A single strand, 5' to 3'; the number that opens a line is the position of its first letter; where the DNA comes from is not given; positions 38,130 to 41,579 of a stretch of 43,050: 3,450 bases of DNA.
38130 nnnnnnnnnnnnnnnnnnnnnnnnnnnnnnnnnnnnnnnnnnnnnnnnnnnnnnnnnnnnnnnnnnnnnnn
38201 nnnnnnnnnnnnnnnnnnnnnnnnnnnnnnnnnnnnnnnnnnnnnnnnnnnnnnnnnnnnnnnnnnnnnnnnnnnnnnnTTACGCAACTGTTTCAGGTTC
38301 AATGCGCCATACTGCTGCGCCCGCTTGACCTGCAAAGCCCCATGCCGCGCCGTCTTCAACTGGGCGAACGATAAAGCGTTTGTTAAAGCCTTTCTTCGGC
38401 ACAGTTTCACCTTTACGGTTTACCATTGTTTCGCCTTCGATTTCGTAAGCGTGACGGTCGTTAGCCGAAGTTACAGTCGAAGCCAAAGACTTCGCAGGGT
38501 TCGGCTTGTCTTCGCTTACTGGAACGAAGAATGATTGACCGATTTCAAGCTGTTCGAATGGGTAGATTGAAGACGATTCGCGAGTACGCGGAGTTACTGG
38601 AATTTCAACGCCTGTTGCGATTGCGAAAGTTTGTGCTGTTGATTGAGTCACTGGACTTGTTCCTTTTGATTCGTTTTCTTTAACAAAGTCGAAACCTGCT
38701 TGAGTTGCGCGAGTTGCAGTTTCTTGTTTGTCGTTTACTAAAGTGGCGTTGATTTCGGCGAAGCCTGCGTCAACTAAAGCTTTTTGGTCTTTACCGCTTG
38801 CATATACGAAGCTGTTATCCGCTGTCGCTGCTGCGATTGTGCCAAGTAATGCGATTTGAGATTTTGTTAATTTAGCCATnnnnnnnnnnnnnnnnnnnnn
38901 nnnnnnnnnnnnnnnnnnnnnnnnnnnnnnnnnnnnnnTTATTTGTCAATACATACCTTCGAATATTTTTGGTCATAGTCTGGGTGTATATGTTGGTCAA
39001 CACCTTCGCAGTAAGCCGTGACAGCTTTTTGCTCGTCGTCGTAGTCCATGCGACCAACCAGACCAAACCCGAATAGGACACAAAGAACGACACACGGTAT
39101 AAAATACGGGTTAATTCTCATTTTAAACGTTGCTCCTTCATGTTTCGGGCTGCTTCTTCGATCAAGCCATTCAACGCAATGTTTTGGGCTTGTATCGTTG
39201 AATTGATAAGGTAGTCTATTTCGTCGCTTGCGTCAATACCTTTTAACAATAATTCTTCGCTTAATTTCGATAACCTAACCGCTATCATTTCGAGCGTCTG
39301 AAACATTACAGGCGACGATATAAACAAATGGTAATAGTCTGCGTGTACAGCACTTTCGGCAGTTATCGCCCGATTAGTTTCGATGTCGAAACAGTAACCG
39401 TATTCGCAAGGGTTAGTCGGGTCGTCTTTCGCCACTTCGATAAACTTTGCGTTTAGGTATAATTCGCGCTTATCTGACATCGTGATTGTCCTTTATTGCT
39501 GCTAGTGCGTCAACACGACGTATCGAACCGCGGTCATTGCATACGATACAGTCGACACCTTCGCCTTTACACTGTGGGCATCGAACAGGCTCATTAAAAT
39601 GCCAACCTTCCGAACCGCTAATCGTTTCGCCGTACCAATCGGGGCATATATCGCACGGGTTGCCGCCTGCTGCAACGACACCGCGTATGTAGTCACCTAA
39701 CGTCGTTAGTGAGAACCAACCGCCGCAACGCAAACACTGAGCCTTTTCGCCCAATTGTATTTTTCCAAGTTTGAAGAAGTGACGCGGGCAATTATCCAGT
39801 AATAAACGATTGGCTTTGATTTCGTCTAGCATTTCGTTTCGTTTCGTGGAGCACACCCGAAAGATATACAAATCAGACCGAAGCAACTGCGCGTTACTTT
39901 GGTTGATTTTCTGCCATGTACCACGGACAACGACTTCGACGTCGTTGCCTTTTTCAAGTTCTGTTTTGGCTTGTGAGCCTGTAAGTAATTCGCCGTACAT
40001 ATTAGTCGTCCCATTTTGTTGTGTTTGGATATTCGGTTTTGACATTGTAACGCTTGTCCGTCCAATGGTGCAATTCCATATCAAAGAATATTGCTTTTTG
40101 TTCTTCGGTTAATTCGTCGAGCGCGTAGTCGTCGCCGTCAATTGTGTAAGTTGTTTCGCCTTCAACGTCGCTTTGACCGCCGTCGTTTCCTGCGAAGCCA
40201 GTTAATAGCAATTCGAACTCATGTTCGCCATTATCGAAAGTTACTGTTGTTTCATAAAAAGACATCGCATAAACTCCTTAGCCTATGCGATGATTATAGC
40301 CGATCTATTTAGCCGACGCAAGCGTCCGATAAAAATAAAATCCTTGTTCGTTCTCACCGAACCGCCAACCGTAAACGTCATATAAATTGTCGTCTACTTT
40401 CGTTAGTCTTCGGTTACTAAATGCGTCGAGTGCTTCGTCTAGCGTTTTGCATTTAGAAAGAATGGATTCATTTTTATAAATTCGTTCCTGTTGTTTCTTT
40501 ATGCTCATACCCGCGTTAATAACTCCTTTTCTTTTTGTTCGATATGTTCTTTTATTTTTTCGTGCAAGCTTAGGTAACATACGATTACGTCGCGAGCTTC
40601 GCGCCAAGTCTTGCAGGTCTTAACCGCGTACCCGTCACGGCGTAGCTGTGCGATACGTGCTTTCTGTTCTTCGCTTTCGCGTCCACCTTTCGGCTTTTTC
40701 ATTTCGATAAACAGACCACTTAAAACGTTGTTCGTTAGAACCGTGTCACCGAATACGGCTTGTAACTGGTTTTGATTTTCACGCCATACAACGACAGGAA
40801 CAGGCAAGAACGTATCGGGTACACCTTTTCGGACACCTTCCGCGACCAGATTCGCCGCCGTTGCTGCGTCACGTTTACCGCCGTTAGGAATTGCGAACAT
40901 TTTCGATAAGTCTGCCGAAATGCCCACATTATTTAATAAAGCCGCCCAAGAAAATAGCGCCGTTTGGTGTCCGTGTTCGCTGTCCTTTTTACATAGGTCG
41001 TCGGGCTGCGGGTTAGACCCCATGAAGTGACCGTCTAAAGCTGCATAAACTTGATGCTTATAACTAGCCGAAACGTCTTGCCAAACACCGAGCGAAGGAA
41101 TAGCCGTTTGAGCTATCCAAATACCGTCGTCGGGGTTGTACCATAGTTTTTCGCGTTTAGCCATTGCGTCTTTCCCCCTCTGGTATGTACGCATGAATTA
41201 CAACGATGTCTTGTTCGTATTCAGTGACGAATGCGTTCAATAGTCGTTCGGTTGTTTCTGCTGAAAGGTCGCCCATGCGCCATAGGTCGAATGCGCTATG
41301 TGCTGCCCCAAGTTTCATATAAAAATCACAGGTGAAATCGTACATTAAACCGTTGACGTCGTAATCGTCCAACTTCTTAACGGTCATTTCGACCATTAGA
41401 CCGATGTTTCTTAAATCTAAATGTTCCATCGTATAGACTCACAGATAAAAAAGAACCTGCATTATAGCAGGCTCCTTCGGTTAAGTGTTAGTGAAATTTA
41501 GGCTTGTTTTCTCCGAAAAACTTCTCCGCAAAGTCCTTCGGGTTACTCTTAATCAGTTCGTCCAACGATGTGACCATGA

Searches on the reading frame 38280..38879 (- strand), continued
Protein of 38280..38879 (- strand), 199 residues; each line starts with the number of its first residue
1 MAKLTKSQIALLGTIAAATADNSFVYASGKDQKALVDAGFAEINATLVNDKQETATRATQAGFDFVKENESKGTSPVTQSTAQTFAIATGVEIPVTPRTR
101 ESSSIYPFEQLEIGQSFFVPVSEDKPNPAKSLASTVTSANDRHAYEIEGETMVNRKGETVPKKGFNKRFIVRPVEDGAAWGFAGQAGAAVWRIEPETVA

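Call 99: find_encoding_contigs(protein=P0161, flank=1500, max_places=1)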
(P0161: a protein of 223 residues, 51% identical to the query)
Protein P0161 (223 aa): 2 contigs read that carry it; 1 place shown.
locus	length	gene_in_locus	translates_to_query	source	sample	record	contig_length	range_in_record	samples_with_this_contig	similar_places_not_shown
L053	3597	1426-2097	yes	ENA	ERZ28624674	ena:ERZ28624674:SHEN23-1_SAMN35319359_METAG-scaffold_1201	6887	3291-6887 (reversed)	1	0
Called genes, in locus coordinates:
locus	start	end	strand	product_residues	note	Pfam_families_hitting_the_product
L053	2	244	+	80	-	?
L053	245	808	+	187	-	PF27659:CHP02642 (weak)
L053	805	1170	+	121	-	-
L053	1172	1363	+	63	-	-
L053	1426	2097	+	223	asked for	PF23978:DUF7303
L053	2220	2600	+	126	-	-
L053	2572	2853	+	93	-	PF25612:DUF7940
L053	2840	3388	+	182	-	PF05838:Glyco_hydro_108, PF09374:PG_binding_3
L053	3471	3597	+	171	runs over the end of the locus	-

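Call 100: find_encoding_contigs(protein=P0163, flank=1500, max_places=1)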
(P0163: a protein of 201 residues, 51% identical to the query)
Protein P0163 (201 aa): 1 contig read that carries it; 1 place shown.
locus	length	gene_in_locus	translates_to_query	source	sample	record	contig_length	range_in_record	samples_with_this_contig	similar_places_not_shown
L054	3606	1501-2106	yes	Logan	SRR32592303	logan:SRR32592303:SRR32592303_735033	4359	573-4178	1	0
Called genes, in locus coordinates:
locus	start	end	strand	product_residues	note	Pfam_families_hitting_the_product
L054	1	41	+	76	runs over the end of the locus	-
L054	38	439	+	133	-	-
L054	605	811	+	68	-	-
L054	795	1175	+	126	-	-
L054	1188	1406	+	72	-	-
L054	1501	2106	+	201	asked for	PF23978:DUF7303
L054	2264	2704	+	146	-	-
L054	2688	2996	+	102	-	PF25612:DUF7940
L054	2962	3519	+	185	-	PF05838:Glyco_hydro_108, PF09374:PG_binding_3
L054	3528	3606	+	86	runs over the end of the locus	?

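Call 101: find_encoding_contigs(protein=P0166, flank=1500, max_places=1)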
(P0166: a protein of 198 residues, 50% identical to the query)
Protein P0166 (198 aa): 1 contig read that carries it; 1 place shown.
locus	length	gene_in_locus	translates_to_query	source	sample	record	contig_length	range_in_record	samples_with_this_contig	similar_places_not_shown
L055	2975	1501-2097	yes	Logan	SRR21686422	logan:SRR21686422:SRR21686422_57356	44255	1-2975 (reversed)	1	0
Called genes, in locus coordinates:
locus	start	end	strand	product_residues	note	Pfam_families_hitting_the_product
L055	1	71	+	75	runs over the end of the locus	-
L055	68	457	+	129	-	-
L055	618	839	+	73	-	-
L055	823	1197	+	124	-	-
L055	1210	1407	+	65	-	-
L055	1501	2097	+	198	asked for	PF23978:DUF7303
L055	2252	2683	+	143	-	-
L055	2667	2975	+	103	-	?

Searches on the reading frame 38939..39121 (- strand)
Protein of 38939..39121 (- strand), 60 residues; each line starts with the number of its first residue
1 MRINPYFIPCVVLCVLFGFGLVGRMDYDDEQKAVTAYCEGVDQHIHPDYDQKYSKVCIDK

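Call 17: search_protein_families(library=pfam, max_evalue=0.1, proteins=[window:38939-39121:-])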
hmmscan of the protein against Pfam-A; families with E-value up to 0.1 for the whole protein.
window:38939-39121:- (60 aa): 1 family
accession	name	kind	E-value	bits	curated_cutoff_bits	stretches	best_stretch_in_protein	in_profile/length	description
PF19632.4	DUF6136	-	0.099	12.2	25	0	5-38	34-67/356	Family of unknown function (DUF6136)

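Call 18: search_protein_families(library=phrogs, max_evalue=0.01, proteins=[window:38939-39121:-])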
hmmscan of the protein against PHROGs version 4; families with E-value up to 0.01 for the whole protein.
window:38939-39121:- (60 aa): 2 families
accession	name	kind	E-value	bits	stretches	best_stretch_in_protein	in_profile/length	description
phrog_6168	-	unknown function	9.5e-25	87.1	1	1-60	1-60/65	-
phrog_17261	-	unknown function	9e-06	26.4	1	15-43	15-43/73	-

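Call 71: search_protein_families(library=ncbifam, max_evalue=0.01, proteins=[window:38939-39121:-])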
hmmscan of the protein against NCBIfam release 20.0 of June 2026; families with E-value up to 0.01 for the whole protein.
window:38939-39121:- (60 aa): 0 families

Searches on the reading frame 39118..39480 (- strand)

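Call 17: search_protein_families(library=pfam, max_evalue=0.1, proteins=[window:39118-39480:-])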
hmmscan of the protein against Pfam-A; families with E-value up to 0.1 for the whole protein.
window:39118-39480:- (120 aa): 0 families

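Call 18: search_protein_families(library=phrogs, max_evalue=0.01, proteins=[window:39118-39480:-])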
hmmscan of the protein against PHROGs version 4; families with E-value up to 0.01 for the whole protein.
window:39118-39480:- (120 aa): 1 family
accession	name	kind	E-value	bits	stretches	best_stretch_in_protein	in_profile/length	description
phrog_9241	-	unknown function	4.7e-29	102.1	1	1-120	14-126/126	-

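Call 71: search_protein_families(library=ncbifam, max_evalue=0.01, proteins=[window:39118-39480:-])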
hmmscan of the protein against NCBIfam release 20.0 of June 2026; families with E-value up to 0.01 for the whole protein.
window:39118-39480:- (120 aa): 0 families

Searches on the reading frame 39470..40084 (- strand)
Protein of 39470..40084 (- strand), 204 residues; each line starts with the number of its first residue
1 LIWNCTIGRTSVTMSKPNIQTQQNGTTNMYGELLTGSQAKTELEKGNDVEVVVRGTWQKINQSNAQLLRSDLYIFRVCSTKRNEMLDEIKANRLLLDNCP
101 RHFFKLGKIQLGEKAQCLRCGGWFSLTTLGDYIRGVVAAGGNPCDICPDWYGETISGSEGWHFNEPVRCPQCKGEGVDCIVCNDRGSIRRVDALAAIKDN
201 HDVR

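Call 17: search_protein_families(library=pfam, max_evalue=0.1, proteins=[window:39470-40084:-])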
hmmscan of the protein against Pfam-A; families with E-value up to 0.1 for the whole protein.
window:39470-40084:- (204 aa): 1 family
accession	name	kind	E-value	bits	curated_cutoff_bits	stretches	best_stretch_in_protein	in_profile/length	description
PF13451.12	zf_Tbcl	-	0.057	13.8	24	0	163-173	30-40/48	Probable treble clef domain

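Call 18: search_protein_families(library=phrogs, max_evalue=0.01, proteins=[window:39470-40084:-])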
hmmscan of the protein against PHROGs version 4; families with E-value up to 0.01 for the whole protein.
window:39470-40084:- (204 aa): 1 family
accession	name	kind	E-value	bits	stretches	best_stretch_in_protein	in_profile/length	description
phrog_9844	-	unknown function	2.2e-111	370.7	1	29-204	1-178/178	-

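Call 35: search_solved_structures(query=window:39470-40000:-, max_evalue=10, show_alignments=3)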
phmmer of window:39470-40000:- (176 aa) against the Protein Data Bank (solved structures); distinct sequences matched with E-value up to 10: 0.

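Call 38: find_homologous_proteins(query=window:39470-40000:-, max_evalue=0.001)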
Query window:39470-40000:- (176 aa): 2 proteins with E <= 0.001 among 35 candidates.
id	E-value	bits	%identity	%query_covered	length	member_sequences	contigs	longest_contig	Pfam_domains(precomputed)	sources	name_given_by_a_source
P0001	7.5e-114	396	94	100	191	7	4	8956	-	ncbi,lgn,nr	ncbi:TPA: hypothetical protein NNQ18_004696 [Salmonella enterica]|nr:hypothetical protein [Salmonell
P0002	1.7e-71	258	62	99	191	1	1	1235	PF27659.1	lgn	-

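Call 40: search_dna_similar(query=window:39470-40000:-, collection=phages, mode=protein, max_rows=40, rows=spread, max_evalue=0.001)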
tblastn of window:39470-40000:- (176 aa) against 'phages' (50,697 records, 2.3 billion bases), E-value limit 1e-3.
Records with a match: 99; places in all: 99; records where one place covers at least 80% of the query: 6.
Best place of each record, by identity: >=99% 1; 95-99% 2; 90-95% 1; <60% 95.
By first word of the organism name: Pseudomonas 53; Xanthomonas 9; Sphingomonas 8; Acinetobacter 6; Stenotrophomonas 6; Escherichia 4; Vibrio 4; Variovorax 3; Burkholderia 2; Erwinia 1; and 3 more.
By host as written in the record: Pseudomonas aeruginosa 20; - 6; Sphingomonas sp. PM2 6; Acinetobacter baumannii 4; Xanthomonas arboricola pv. juglandis IVIA 1317-1a 4; Stenotrophomonas maltophilia D1585 4; Pseudomonas aeruginosa 2072 4; Pseudomonas aeruginosa 2081 4; and 33 more.
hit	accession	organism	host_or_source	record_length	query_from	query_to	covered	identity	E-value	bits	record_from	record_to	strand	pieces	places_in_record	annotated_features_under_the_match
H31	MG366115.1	Acinetobacter phage PBAB25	Acinetobacter baumannii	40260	1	176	100%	100.0%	3e-116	367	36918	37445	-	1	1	record has no annotation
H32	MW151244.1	Acinetobacter phage Ab_SZ3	Acinetobacter baumannii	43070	1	176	100%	92.0%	2e-109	347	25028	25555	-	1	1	hypothetical protein (x2)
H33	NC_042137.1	Acinetobacter phage Loki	Acinetobacter baumannii ATCC 17978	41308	1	175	99%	51.9%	3e-55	192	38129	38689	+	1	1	LOKI_45: hypothetical protein | LOKI_46: hypothetical protein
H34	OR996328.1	Escherichia phage Shy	Escherichia coli K-12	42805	57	166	63%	40.5%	4e-17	83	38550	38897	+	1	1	hypothetical protein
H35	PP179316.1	Pseudomonas phage Pavpe01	Pseudomonas syringae P4.01.01C03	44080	57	166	63%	38.8%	4e-16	81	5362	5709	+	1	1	dnaJ: chaperone protein DnaJ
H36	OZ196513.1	Vibrio phage D93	Seawater and oysters mix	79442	56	126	40%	43.7%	3e-8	58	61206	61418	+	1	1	hypothetical protein (x2)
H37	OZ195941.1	Vibrio phage D81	Seawater and oysters mix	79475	56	126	40%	43.7%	3e-8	58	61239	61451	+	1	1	hypothetical protein (x2)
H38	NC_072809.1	Pseudomonas phage vB_PaeS_SCUT-S3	Pseudomonas aeruginosa ATCC 9027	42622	56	135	45%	37.8%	2e-7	55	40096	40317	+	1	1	hypothetical protein (x2)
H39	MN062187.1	Xanthomonas phage Samson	Xanthomonas sp.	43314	57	133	44%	38.0%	3e-6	52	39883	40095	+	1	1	hypothetical protein (x2) | ribosome_binding_site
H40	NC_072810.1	Pseudomonas phage UF_RH1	Pseudomonas aeruginosa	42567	56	136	46%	34.9%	1e-7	56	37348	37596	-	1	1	hypothetical protein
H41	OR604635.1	Pseudomonas phage UF_RH9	Pseudomonas aeruginosa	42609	56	136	46%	34.9%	1e-7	56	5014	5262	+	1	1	hypothetical protein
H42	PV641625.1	Pseudomonas phage Ps23.PMD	Pseudomonas aeruginosa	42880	56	131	43%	37.2%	8e-8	56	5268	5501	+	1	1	hypothetical protein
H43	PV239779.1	Pseudomonas phage P8749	Pseudomonas aeruginosa 8749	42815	56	129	42%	38.2%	2e-8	58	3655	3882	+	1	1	hypothetical protein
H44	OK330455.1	Pseudomonas phage Kopi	Pseudomonas aeruginosa 2072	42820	56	129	42%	38.2%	2e-8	58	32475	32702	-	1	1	hypothetical protein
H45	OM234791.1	Pseudomonas phage PA02_HSun-2022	Pseudomonas aeruginosa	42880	56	129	42%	38.2%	2e-8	58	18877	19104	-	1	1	hypothetical protein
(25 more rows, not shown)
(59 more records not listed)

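Call 45: search_protein_representatives(protein=window:39470-40000:-)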
Query: 176 residues. Proteins with E-value up to 0.001 (for the whole library): 173; up to 1e-10: 19; up to 1e-30: 2. The best 150 are listed.
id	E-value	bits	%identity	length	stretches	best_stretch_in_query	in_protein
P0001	2.4e-114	396.2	94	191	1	1-176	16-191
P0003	2.5e-40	154.8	47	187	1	6-168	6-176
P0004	2.8e-28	115.5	39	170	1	3-168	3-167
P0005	4.4e-14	69.2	47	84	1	52-123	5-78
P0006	1.1e-13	68.0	45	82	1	55-123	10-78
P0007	6.8e-13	65.4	38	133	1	53-173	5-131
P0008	8.8e-13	65.0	51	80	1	55-123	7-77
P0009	1.1e-12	64.7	45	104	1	55-123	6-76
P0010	1.3e-12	64.4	47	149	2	60-150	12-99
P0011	2.8e-12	63.4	42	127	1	59-166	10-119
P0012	3.4e-12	63.1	40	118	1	59-173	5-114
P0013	6.4e-12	62.2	45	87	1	55-123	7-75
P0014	8.7e-12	61.8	42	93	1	55-127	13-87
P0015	1.2e-11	61.3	44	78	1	55-124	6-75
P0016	1.2e-11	61.3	51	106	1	52-122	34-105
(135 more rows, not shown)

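Call 47: search_solved_structures(query=A2, max_evalue=10, show_alignments=3)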
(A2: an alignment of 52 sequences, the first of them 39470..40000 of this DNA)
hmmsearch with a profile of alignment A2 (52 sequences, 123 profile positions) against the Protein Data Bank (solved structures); distinct sequences matched with E-value up to 10: 4.
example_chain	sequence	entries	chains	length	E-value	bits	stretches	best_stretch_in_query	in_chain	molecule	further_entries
8xku_R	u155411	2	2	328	0.022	18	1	83-109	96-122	Embryo defective 2737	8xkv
2bx9_A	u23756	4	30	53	0.76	13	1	81-117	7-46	TRYPTOPHAN RNA-BINDING ATTENUATOR PROTEIN-INHIBITORY PROTEIN | Anti-TRAP regulator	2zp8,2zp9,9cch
3lcz_A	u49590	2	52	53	0.82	12.9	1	81-116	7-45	Inhibitor of TRAP, regulated by T-BOX (Trp) sequence RtpA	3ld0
2pmz_A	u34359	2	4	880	0.93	12.7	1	39-94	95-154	DNA-directed RNA polymerase subunit A | DNA-directed RNA polymerase subunit A'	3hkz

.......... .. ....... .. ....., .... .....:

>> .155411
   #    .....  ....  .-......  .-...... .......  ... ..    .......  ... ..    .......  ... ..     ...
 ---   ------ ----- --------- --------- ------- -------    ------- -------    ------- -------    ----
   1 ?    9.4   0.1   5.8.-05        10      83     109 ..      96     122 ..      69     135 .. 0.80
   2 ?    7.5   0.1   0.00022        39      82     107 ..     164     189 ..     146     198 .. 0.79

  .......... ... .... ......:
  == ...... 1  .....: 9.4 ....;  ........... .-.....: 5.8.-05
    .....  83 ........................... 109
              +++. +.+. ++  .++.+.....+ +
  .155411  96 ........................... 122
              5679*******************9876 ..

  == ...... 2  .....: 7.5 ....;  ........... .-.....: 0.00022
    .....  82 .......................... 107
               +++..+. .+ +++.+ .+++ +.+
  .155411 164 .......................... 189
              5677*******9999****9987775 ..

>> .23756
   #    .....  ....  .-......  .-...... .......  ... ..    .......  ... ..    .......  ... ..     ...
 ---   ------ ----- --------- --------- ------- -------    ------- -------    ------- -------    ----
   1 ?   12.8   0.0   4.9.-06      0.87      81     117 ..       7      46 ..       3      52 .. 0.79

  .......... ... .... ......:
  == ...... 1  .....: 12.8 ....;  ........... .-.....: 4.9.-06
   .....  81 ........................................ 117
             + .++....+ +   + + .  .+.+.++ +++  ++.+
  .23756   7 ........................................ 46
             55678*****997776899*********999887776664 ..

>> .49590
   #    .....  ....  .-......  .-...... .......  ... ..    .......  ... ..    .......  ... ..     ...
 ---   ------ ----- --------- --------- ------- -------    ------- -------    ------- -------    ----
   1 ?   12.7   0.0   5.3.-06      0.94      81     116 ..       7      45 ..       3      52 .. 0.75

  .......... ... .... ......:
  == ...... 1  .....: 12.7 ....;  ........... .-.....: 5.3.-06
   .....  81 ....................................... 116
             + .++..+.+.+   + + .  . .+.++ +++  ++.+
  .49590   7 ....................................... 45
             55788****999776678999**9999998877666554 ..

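Call 50: predict_structure(alignment_id=A2)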
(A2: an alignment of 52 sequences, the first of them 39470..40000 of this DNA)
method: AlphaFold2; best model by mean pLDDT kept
length: 176 residues; sequences in the alignment: 52
mean_pLDDT: 90.6   pTM: 0.74
mean pLDDT of the five models: 90.6, 90.4, 90.4, 89.6, 88.5
residues with pLDDT >= 90: 130; 70-90: 35; 50-70: 9; < 50: 2
segments of 3 or more residues with pLDDT < 50: none
pLDDT, mean of each block of 10 residues (from residue 1): 86 97 95 97 94 91 95 94 95 96 94 90 76 81 95 95 88 61
secondary structure, 60 per line:
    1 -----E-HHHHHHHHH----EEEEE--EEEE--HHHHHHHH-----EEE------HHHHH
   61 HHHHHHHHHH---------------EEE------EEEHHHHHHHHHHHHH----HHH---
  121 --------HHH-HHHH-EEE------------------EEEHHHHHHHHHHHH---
elements in order: H8-16 E21-25 E28-31 H34-41 E47-49 H56-70 E86-88 E95-97 H98-110 H133-136 E138-140 E159-161 H162-173

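Call 53: fold_search(model_id=the predicted structure, library=pdb)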
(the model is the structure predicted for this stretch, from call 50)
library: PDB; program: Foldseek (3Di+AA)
matches with E <= 10: 88; with E <= 0.001: 0
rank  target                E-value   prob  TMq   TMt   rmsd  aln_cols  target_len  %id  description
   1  2zp9_C                1.0e+00  0.33  0.13  0.44   7.6        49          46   18  The Nature of the TRAP:Anti-TRAP complex (released 2009-02-03)
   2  3lcz_A                1.2e+00  0.69  0.14  0.45   6.6        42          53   21  B.licheniformis Anti-TRAP can assemble into two types of dodecameric particles with the same symmetry but inverted ori (released 2010-02-23)
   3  2zp9_E                1.2e+00  0.44  0.13  0.42   7.5        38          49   24  The Nature of the TRAP:Anti-TRAP complex (released 2009-02-03)
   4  1woj                  1.6e+00  0.06  0.17  0.15  13.3        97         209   14  Crystal structure of human phosphodiesterase (released 2005-03-15)
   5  2bx9_A                1.8e+00  0.51  0.14  0.43   7.3        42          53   21  Crystal structure of B.subtilis Anti-TRAP protein, an antagonist of TRAP-RNA interactions (released 2005-11-30)
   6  2ydd                  1.9e+00  0.04  0.15  0.13  13.4        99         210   15  Catalytic domain of mouse 2',3'-cyclic nucleotide 3'- phosphodiesterase, soaked with 2',3'-cyclic AMP (released 2012-03-21)
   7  8t7u_A                2.3e+00  0.02  0.11  0.06  13.3        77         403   10  ADP-bound Bcs1 (unsymmetrized) (released 2024-06-05)
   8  3rv7_A                2.3e+00  0.01  0.13  0.07  19.9       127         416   11  Structure of a M. tuberculosis Salicylate Synthase, MbtI, in Complex with an Inhibitor with Isopropyl R-Group (released 2012-05-09)
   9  6u62_B                2.8e+00  0.03  0.16  0.11  11.3        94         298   13  Raptor-Rag-Ragulator complex (released 2019-10-30)
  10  9qf5_Bk               2.9e+00  0.07  0.13  0.29   5.5        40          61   30  Structure of P. furiosus 70S ribosome grown at 102deg (released 2025-11-05)
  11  9m6i_A                2.9e+00  0.01  0.09  0.06  22.4       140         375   13  structure of the FliD cap (released 2025-12-03)
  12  4xco_B                3.1e+00  0.06  0.12  0.23   9.8        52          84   13  Signal-sequence induced conformational changes in the signal recognition particle (released 2015-06-10)
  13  7t3b_D                3.1e+00  0.03  0.16  0.11  11.4        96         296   12  GATOR1-RAG-RAGULATOR - GAP Complex (released 2022-04-06)
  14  3rv8_C                3.1e+00  0.02  0.16  0.07  19.4       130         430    8  Structure of a M. tuberculosis Salicylate Synthase, MbtI, in Complex with an Inhibitor with Cyclopropyl R-Group (released 2012-05-09)
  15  8qn5_A                3.1e+00  0.02  0.16  0.07  19.6       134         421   10  M. tuberculosis salicylate synthase MbtI in complex with methyl-AMT (new crystal form) (released 2023-11-15)
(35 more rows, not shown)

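Call 71: search_protein_families(library=ncbifam, max_evalue=0.01, proteins=[window:39470-40000:-])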
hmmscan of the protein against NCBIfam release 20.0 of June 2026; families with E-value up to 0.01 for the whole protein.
window:39470-40000:- (176 aa): 0 families

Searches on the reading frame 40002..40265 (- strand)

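Call 17: search_protein_families(library=pfam, max_evalue=0.1, proteins=[window:40002-40265:-])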
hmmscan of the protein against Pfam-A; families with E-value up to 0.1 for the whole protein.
window:40002-40265:- (87 aa): 0 families

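Call 18: search_protein_families(library=phrogs, max_evalue=0.01, proteins=[window:40002-40265:-])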
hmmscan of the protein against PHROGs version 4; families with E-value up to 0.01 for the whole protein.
window:40002-40265:- (87 aa): 1 family
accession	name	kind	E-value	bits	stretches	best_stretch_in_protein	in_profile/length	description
phrog_21153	-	unknown function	0.0072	17.6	0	35-60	11-36/84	-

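Call 71: search_protein_families(library=ncbifam, max_evalue=0.01, proteins=[window:40002-40265:-])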
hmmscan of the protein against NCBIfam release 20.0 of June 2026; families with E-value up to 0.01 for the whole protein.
window:40002-40265:- (87 aa): 0 families

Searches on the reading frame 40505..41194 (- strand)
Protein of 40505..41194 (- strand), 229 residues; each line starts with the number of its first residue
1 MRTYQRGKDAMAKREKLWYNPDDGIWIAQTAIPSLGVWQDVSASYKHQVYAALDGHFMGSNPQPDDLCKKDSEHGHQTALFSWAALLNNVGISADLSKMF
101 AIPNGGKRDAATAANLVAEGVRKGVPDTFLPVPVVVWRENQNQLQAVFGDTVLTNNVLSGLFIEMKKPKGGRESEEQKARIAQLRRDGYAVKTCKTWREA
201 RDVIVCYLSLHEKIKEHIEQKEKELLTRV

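Call 17: search_protein_families(library=pfam, max_evalue=0.1, proteins=[window:40505-41194:-])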
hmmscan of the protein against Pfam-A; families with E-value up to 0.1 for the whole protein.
window:40505-41194:- (229 aa): 1 family
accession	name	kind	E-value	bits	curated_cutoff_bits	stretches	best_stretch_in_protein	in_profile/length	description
PF08774.17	VRR_NUC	-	4.6e-06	27.1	23.8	1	118-195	51-113/116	VRR-NUC domain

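Call 18: search_protein_families(library=phrogs, max_evalue=0.01, proteins=[window:40505-41194:-])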
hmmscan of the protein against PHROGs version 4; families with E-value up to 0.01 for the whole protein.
window:40505-41194:- (229 aa): 4 families
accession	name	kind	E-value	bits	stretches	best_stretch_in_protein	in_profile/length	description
phrog_824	-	unknown function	1.9e-44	153.6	1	11-220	1-187/265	-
phrog_2363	-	unknown function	2.7e-14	54.3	2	66-142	54-126/192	-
phrog_5702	-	DNA, RNA and nucleotide metabolism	5.1e-07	30.6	1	160-209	20-68/70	Holliday junction resolvase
phrog_93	-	DNA, RNA and nucleotide metabolism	0.0017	18.1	1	161-213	396-447/613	endonuclease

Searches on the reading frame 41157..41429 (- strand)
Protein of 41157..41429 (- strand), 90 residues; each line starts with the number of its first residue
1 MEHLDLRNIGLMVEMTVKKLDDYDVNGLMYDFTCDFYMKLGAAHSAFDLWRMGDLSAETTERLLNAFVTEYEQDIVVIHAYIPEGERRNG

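Call 17: search_protein_families(library=pfam, max_evalue=0.1, proteins=[window:41157-41429:-])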
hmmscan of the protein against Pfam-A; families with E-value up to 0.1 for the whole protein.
window:41157-41429:- (90 aa): 1 family
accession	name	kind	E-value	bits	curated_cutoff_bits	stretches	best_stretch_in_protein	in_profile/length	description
PF24710.1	DUF7671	-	0.068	13.5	27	1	36-80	22-67/98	Family of unknown function (DUF7671)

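Call 18: search_protein_families(library=phrogs, max_evalue=0.01, proteins=[window:41157-41429:-])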
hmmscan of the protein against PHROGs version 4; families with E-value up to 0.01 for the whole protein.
window:41157-41429:- (90 aa): 0 families
